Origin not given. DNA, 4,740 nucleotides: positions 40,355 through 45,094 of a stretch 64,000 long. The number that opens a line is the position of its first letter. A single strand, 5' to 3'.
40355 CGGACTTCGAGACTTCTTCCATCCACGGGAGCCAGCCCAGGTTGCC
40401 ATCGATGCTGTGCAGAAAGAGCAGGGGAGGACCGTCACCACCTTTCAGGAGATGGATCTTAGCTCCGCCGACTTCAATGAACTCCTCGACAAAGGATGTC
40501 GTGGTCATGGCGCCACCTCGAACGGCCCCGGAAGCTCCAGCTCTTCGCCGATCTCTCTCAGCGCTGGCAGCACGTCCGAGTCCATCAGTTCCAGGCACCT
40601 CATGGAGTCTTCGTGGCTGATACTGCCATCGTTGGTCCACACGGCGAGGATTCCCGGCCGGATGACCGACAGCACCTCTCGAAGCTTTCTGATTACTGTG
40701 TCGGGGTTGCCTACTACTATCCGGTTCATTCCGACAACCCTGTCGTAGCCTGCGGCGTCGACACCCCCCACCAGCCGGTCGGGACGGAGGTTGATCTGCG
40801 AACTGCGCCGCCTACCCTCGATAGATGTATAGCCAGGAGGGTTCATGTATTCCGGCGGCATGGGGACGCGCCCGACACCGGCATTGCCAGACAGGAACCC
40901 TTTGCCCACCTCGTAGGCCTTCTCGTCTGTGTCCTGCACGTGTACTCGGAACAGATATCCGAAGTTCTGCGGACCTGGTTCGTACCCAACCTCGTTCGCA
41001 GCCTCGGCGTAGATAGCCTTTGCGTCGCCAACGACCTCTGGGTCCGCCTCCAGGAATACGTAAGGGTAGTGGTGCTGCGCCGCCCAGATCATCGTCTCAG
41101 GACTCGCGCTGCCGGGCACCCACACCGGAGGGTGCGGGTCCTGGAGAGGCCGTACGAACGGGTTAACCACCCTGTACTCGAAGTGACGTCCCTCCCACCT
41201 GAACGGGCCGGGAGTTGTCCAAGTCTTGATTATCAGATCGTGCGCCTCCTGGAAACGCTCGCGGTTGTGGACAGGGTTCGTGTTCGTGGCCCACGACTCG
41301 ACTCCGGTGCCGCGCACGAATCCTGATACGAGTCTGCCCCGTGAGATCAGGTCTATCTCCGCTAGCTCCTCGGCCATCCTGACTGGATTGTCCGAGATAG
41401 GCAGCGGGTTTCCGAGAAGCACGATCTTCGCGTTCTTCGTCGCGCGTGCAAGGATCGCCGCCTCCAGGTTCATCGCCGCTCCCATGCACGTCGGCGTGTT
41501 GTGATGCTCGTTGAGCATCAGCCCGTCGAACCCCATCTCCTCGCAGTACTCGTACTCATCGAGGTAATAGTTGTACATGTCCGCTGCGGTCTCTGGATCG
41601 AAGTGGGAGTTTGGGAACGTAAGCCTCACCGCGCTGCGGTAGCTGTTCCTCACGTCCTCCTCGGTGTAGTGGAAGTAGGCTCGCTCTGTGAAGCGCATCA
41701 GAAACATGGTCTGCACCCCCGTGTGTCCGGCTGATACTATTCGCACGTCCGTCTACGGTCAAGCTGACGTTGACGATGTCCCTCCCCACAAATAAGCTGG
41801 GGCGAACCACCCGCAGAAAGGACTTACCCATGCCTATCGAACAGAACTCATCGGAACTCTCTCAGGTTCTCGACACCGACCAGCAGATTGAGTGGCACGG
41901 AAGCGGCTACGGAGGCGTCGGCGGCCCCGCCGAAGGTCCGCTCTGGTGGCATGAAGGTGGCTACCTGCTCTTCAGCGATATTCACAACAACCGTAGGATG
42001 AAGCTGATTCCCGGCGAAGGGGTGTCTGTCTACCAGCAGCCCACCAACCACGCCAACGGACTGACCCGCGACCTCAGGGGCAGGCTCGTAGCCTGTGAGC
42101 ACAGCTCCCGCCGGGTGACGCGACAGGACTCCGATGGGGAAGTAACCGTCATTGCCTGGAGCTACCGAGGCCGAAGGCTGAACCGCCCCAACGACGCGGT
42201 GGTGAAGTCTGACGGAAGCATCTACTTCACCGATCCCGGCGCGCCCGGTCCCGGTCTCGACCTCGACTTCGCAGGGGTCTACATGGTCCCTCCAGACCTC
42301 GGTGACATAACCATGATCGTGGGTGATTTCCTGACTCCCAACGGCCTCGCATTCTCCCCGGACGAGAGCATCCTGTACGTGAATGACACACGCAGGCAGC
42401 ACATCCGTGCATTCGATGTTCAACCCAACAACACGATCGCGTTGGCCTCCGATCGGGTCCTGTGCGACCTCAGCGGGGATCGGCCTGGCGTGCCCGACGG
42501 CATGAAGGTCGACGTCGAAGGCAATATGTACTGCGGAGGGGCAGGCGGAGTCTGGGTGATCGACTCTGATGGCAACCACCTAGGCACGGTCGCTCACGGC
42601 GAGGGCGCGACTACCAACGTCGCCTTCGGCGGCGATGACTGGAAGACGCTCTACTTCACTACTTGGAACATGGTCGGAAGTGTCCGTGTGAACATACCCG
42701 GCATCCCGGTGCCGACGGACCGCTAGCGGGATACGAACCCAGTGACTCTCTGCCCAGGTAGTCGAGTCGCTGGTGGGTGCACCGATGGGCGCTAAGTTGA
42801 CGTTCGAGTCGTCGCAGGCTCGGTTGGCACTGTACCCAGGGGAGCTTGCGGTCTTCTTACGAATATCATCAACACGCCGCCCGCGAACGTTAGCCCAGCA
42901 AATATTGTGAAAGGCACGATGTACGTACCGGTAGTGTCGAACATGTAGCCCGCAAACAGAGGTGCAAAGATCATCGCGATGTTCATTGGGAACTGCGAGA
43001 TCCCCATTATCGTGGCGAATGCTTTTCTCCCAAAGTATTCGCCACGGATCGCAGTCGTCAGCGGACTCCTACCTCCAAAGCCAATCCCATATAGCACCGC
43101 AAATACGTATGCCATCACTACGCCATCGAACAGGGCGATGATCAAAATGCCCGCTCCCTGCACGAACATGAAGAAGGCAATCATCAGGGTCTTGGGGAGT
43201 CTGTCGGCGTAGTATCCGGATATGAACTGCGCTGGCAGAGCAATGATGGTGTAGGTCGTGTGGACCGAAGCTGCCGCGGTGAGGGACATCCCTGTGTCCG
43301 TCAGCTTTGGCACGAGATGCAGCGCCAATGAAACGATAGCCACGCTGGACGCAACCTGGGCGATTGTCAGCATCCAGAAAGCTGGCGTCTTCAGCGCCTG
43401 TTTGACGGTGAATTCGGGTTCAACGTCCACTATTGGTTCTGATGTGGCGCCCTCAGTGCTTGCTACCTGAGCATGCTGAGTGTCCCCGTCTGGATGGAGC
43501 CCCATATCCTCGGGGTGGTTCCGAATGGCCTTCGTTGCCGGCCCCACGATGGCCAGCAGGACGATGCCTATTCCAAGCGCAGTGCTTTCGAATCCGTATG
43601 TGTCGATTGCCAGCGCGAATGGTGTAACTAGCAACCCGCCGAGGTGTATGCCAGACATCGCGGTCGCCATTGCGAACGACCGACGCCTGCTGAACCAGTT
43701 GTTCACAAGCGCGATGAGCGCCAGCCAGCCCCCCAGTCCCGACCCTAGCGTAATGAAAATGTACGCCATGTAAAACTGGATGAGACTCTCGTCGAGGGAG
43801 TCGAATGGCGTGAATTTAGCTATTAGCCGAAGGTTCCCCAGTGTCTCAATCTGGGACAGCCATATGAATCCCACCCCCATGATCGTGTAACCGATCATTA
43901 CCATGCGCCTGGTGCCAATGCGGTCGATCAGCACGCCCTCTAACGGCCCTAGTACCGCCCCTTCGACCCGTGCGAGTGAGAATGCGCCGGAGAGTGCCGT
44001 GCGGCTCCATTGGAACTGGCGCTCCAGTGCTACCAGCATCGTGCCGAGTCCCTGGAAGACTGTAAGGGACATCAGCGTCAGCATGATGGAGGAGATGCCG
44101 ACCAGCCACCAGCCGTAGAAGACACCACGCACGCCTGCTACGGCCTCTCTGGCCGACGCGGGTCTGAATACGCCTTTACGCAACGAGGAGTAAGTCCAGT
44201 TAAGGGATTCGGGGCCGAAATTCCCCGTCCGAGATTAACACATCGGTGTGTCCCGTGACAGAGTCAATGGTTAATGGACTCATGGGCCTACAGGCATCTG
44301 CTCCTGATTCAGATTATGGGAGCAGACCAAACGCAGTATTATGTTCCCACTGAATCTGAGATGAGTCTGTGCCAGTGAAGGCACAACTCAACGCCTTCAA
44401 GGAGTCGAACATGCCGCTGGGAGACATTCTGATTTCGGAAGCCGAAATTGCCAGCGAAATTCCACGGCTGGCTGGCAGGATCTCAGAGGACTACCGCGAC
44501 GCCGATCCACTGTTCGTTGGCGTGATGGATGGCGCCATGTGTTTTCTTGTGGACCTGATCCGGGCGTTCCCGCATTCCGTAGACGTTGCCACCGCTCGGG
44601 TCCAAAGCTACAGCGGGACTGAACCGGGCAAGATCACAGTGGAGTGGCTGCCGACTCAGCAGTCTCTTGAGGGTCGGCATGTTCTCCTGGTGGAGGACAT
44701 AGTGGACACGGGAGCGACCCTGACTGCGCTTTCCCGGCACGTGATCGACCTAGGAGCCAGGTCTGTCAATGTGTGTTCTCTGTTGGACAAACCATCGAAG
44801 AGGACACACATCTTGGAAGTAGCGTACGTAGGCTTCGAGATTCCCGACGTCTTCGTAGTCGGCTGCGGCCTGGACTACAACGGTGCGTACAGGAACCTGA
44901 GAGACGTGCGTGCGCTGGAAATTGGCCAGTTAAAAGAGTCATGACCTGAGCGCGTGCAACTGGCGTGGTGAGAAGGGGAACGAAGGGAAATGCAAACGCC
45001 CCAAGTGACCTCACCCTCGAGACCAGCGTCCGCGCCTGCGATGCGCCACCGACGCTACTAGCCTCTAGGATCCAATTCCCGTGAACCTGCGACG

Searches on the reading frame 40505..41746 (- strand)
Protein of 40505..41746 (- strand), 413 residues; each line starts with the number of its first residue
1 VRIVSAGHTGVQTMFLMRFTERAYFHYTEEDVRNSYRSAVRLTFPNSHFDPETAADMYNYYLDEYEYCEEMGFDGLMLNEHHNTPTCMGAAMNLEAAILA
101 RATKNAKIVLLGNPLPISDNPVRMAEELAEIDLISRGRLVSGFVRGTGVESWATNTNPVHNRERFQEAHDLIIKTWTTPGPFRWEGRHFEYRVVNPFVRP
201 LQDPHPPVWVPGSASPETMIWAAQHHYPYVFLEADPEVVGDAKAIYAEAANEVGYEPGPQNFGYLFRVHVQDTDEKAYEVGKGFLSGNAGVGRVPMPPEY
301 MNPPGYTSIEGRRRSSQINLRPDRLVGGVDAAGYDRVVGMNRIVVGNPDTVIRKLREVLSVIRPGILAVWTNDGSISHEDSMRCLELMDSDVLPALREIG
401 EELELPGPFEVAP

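Call 10: search_protein_families(library=pfam, proteins=[window:40505-41746:-], max_evalue=0.001)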
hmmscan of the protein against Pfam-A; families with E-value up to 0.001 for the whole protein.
window:40505-41746:- (413 aa): 1 family
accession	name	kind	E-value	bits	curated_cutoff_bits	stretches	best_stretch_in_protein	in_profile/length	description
PF00296.26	Bac_luciferase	-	4.8e-35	121.8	27.9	1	51-358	15-307/314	Luciferase-like monooxygenase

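Call 44: search_protein_families(library=ncbifam, proteins=[window:40505-41746:-], max_evalue=0.00001)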
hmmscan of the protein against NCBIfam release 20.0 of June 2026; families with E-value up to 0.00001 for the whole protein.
window:40505-41746:- (413 aa): 12 families
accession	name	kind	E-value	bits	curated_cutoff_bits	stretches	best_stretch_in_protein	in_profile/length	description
TIGR03858.1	LLM_2I7G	subfamily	2.1e-21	76.3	462.25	1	54-279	21-246/337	Atu2307/SP_0267 family LLM class monooxygenase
TIGR03619.1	F420_Rv2161c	subfamily_domain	4.8e-17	62.4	166.9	1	68-261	7-213/247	TIGR03619 family F420-dependent LLM class oxidoreductase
TIGR03560.1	F420_Rv1855c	subfamily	9.9e-15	54.9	231.4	1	57-256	11-218/227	TIGR03560 family F420-dependent LLM class oxidoreductase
NF052254.1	luciferase_Alph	exception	1e-14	54.5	600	1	66-286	29-247/354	luciferase subunit alpha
TIGR04020.1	seco_metab_LLM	subfamily_domain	7.4e-13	48.3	244.45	1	51-279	11-240/341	MupA/Atu3671 family FMN-dependent luciferase-like monooxygenase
TIGR04027.1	LLM_KPN_01858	hypoth_equivalog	2.8e-12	46.3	412.9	1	41-177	2-139/326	putative FMN-dependent luciferase-like monooxygenase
TIGR03565.1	alk_sulf_monoox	equivalog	4.7e-12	45.6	518.2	1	66-282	34-241/346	FMNH2-dependent alkanesulfonate monooxygenase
NF001939.1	PRK00719.1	subfamily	1.5e-11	43.7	510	1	60-282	28-241/373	alkanesulfonate monooxygenase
TIGR04036.1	LLM_CE1758_fam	subfamily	5.9e-11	41.8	479.1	1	67-225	36-193/355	CE1758 family FMN-dependent luciferase-like monooxygenase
NF052255.1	luciferase_Beta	exception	2.2e-09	36.8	500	1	44-254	7-218/325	luciferase subunit beta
TIGR03558.1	oxido_grp_1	subfamily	4.6e-09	35.9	166.95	1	66-279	27-233/325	MsnO8 family LLM class oxidoreductase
TIGR03571.1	lucif_BA3436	subfamily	1.2e-06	28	303.9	1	42-273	15-244/304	TIGR03571 family LLM class oxidoreductase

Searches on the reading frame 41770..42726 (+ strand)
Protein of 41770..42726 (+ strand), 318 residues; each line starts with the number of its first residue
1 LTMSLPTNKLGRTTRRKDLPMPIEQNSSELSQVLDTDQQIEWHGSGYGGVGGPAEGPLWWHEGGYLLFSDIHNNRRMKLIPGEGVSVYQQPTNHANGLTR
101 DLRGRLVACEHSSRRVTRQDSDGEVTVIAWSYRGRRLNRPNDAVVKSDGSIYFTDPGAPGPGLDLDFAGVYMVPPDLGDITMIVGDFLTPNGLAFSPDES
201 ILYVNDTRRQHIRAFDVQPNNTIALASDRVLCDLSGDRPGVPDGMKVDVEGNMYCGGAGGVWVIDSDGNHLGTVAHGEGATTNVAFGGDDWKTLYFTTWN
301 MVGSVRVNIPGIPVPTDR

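Call 10: search_protein_families(library=pfam, proteins=[window:41770-42726:+], max_evalue=0.001)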
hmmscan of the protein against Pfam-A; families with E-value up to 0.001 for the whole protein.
window:41770-42726:+ (318 aa): 1 family
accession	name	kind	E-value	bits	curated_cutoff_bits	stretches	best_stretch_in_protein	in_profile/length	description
PF08450.18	SGL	-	7.1e-50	170.3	26.3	1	54-299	2-245/246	SMP-30/Gluconolactonase/LRE-like region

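Call 44: search_protein_families(library=ncbifam, proteins=[window:41770-42726:+], max_evalue=0.00001)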
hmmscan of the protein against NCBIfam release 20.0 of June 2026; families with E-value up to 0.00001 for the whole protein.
window:41770-42726:+ (318 aa): 1 family
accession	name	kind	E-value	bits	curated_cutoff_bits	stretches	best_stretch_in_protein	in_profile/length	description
NF033206.1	ScyE_fam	subfamily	9.4e-08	31.9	80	0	81-162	241-327/333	ScyD/ScyE family protein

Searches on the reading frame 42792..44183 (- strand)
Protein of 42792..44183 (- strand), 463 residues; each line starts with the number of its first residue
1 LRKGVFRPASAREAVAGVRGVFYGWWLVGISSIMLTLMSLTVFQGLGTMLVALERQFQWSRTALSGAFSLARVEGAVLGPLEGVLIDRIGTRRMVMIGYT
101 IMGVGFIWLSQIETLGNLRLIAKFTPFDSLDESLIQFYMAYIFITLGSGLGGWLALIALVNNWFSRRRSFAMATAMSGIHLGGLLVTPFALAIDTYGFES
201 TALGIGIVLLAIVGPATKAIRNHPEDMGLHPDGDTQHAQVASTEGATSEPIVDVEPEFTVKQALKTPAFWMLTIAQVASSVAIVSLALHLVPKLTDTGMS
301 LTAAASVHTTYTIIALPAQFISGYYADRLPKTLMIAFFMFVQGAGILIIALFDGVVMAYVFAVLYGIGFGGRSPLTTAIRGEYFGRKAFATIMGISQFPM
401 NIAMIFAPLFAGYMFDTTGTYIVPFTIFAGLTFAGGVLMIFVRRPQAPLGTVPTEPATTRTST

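Call 10: search_protein_families(library=pfam, proteins=[window:42792-44183:-], max_evalue=0.001)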
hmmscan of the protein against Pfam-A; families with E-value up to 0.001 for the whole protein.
window:42792-44183:- (463 aa): 1 family
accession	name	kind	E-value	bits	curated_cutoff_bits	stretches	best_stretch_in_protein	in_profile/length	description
PF07690.21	MFS_1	-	9.1e-38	130.5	33.4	2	282-456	13-187/347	Major Facilitator Superfamily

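Call 44: search_protein_families(library=ncbifam, proteins=[window:42792-44183:-], max_evalue=0.00001)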
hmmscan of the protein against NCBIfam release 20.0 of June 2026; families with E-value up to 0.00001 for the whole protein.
window:42792-44183:- (463 aa): 9 families
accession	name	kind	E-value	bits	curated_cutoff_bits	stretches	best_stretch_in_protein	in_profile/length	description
NF049980.1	SfMCT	equivalog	2e-38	132.1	320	1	26-431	2-378/378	L-lactate MFS transporter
TIGR00890.1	2A0111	subfamily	3.1e-23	82.3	374.85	1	25-427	2-366/377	oxalate/formate antiport family MFS transporter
NF038246.1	bile_salt_MFS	equivalog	1.2e-22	80.4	400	1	52-421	31-383/408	conjugated bile salt MFS transporter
TIGR04259.1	oxa_formateAnti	equivalog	3.4e-17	62.4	335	2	41-120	17-96/405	oxalate/formate MFS antiporter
TIGR00881.1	2A0104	subfamily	3.1e-14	52.8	407.75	2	68-281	36-230/379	phosphoglycerate transporter protein PgtP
TIGR00892.1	2A0113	subfamily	6.6e-12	44.9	586.1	1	25-440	16-418/455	monocarboxylate transporter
TIGR00893.1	2A0114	subfamily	1.8e-11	43.6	395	1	53-441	20-397/399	D-galactonate transporter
NF033733.1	MFS_ArsK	equivalog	1.8e-10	40.2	400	0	258-435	201-377/388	arsenite efflux MFS transporter ArsK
TIGR00896.1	CynX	subfamily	1.1e-07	31.3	406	1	258-424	188-355/355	CynX/NimT family MFS transporter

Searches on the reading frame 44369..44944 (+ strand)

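Call 48: search_protein_families(library=pfam, proteins=[window:44369-44944:+], max_evalue=0.0001)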
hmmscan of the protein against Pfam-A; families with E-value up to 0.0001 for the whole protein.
window:44369-44944:+ (191 aa): 1 family
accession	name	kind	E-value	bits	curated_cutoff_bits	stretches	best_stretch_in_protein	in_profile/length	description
PF00156.33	Pribosyltran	-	6e-25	87.8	26.3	1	26-170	10-157/158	Phosphoribosyl transferase domain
